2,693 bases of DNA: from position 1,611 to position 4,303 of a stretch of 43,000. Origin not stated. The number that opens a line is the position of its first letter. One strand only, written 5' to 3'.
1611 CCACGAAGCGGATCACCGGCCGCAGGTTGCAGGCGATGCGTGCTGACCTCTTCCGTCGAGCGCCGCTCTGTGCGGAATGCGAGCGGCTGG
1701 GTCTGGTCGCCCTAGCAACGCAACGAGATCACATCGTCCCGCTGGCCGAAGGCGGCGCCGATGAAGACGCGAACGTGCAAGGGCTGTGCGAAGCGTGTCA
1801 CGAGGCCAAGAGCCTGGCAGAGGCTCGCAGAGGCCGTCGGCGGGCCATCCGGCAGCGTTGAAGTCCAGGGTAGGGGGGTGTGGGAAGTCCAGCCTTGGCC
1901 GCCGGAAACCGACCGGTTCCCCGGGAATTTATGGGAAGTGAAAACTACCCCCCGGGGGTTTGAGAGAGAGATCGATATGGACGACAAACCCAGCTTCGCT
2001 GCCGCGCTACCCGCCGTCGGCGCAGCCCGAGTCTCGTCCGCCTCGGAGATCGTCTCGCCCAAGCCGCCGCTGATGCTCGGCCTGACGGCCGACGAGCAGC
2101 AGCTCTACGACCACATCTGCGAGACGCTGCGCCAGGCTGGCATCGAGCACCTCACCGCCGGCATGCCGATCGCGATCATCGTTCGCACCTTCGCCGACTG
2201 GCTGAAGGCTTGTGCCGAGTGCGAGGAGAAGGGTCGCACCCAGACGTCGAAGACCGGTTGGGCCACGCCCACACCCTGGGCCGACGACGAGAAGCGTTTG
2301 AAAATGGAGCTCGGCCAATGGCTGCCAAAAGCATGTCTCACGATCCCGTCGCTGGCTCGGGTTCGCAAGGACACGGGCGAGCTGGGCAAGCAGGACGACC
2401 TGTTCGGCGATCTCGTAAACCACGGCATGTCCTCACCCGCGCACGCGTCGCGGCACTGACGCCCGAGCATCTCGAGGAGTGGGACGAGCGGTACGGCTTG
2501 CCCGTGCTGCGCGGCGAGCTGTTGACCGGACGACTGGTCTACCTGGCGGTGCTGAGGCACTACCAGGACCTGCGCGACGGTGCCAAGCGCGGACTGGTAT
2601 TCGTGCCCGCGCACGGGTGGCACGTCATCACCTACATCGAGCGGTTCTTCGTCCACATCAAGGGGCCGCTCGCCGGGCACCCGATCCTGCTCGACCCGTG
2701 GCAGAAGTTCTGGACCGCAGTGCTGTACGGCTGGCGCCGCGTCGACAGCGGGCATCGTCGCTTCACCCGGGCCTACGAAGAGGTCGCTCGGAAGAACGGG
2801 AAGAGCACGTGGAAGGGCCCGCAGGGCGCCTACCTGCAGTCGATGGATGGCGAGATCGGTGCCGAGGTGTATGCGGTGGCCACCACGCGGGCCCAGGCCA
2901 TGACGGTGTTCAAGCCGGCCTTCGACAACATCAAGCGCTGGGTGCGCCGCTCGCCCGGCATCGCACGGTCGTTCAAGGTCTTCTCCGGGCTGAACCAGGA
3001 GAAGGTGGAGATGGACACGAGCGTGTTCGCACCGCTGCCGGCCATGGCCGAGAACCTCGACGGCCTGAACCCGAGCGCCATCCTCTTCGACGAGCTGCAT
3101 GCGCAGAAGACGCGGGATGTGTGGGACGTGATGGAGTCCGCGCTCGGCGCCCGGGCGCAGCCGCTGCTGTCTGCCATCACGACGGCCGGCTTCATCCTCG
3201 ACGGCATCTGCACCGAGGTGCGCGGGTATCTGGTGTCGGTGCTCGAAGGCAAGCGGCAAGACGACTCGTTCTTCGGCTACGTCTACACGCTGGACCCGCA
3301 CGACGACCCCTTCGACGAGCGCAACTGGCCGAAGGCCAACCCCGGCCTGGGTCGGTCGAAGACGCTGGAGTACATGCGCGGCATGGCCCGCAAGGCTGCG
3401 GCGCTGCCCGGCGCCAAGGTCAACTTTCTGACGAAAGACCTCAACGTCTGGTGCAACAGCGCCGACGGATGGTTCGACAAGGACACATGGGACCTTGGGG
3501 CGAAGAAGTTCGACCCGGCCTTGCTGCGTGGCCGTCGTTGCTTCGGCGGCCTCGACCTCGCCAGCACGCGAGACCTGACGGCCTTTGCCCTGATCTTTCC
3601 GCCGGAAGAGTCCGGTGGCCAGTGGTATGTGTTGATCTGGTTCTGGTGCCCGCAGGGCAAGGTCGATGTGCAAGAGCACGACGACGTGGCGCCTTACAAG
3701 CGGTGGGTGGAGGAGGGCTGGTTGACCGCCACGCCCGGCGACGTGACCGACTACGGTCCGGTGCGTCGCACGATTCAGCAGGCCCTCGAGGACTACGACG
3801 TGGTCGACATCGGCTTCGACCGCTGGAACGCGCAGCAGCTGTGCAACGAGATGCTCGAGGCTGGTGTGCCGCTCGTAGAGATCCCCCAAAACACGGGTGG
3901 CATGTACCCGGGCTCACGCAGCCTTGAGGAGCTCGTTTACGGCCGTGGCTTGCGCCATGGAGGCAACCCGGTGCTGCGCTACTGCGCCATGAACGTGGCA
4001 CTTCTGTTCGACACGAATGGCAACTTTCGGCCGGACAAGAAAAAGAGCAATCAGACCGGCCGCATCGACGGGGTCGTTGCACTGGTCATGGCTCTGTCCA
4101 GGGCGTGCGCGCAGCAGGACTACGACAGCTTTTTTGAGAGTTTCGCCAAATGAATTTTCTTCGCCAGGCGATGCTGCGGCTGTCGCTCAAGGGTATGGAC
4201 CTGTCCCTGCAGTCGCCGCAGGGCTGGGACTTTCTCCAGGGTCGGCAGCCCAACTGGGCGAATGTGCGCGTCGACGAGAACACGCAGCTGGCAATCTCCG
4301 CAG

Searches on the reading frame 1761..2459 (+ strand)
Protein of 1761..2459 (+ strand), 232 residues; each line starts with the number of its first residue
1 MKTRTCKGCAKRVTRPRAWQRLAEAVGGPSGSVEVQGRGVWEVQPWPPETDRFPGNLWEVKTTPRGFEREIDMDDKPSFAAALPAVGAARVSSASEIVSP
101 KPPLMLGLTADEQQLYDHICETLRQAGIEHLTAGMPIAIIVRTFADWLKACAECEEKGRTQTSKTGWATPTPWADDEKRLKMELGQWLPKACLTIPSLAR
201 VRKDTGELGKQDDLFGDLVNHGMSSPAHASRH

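Call 32: search_protein_families(library=pfam, proteins=[window:1761-2459:+], max_evalue=0.01)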
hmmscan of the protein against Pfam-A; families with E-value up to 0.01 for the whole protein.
window:1761-2459:+ (232 aa): 1 family
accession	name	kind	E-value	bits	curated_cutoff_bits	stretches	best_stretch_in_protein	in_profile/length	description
PF05119.17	Terminase_4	-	0.00024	21.9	24.7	1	114-204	3-94/98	Phage terminase, small subunit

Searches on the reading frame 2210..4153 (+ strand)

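Call 35: search_protein_families(library=phrogs, proteins=[window:2210-4153:+], max_evalue=0.001)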
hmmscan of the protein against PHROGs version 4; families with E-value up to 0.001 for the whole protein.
window:2210-4153:+ (647 aa): 6 families
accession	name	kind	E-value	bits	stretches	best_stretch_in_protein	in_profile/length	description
phrog_9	-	head and packaging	6.2e-163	545.6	1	87-639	168-670/812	terminase large subunit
phrog_2699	-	head and packaging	6.3e-91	305.5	1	343-639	7-300/315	terminase large subunit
phrog_4914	-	head and packaging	9.1e-32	111.4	1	93-289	12-211/213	terminase large subunit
phrog_10517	-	head and packaging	1.8e-26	93.9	1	92-241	37-185/207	terminase large subunit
phrog_7331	-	head and packaging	2.7e-18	66.6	1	542-636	4-96/113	terminase large subunit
phrog_37124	-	unknown function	1e-09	39.4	1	448-561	1-125/143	-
